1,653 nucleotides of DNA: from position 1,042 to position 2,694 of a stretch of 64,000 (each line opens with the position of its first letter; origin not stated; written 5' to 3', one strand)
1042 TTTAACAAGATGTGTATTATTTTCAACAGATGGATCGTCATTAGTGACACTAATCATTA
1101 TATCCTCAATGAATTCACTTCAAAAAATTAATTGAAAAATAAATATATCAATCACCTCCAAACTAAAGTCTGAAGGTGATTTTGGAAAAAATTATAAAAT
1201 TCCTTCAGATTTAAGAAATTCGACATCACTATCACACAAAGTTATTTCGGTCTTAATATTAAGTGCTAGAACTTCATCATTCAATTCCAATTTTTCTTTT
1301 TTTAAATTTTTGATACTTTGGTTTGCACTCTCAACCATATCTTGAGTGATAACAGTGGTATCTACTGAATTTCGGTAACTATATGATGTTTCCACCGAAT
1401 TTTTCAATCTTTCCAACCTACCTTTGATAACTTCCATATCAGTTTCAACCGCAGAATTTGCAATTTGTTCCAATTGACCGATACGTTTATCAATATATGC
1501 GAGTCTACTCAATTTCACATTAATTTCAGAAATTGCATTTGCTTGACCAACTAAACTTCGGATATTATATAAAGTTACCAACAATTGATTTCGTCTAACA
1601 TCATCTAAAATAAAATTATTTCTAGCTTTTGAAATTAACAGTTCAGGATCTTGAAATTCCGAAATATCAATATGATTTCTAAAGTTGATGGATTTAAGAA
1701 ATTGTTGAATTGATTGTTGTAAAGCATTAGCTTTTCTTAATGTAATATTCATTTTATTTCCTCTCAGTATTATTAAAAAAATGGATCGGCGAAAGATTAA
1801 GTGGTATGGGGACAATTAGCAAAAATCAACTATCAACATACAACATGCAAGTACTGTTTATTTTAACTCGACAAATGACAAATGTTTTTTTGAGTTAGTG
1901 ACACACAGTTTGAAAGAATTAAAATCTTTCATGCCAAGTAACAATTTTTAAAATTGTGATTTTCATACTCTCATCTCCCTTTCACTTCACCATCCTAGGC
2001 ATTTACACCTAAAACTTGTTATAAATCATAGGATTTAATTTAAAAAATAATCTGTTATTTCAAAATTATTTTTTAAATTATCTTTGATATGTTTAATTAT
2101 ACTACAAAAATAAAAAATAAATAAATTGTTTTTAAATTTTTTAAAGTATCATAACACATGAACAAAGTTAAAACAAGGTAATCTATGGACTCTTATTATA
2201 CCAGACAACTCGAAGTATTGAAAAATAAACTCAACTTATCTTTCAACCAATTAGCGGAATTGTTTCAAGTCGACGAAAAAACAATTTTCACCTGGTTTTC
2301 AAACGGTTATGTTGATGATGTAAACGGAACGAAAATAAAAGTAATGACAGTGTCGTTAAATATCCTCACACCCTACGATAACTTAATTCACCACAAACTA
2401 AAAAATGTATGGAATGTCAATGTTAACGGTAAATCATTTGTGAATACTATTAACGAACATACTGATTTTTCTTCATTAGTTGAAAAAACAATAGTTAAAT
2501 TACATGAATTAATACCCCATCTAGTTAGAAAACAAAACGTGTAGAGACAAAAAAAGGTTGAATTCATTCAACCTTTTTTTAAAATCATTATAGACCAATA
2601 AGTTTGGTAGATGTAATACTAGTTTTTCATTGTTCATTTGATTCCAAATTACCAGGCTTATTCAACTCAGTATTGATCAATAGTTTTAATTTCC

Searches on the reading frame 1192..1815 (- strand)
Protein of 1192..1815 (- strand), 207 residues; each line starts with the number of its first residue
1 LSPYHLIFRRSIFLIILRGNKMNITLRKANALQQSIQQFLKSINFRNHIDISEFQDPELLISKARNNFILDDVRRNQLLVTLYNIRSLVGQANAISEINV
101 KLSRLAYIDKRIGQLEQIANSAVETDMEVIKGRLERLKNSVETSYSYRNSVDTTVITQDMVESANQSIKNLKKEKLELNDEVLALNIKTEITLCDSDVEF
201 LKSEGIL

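Call 3: search_protein_families(library=pfam, proteins=[window:1192-1815:-], max_evalue=0.1)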
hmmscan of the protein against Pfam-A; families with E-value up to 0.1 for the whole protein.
window:1192-1815:- (207 aa): 3 families
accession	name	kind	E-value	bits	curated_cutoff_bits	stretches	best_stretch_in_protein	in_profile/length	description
PF05263.17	DUF722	-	0.011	16.4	29.8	1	129-189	12-72/134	Protein of unknown function (DUF722)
PF16932.10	T4SS_TraI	-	0.014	15.1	26.1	1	127-191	141-204/213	Type IV secretory system, conjugal DNA-protein transfer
PF04325.18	DUF465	-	0.016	15.6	25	1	165-184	27-46/48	Protein of unknown function (DUF465)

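Call 32: search_protein_families(library=phrogs, proteins=[window:1192-1815:-], max_evalue=0.001)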
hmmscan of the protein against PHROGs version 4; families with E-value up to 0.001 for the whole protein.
window:1192-1815:- (207 aa): 0 families

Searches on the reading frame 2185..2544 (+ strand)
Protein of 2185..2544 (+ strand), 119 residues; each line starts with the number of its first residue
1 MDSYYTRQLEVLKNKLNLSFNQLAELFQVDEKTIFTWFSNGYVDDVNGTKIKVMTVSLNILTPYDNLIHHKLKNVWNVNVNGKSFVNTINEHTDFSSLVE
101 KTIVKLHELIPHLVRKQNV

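Call 3: search_protein_families(library=pfam, proteins=[window:2185-2544:+], max_evalue=0.1)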
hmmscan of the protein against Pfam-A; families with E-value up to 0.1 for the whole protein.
window:2185-2544:+ (119 aa): 3 families
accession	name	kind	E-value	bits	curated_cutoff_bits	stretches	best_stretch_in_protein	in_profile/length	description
PF13613.12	HTH_Tnp_4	-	0.018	15.1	27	1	15-38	17-40/53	Helix-turn-helix of DDE superfamily endonuclease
PF23739.1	HTH_72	-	0.065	13.7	27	0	13-39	24-50/70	HTH 3-helical bundle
PF13022.12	HTH_Tnp_1_2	-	0.094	13.3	27.9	0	13-40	21-49/122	Helix-turn-helix of insertion element transposase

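Call 32: search_protein_families(library=phrogs, proteins=[window:2185-2544:+], max_evalue=0.001)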
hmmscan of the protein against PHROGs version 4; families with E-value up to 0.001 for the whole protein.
window:2185-2544:+ (119 aa): 0 families
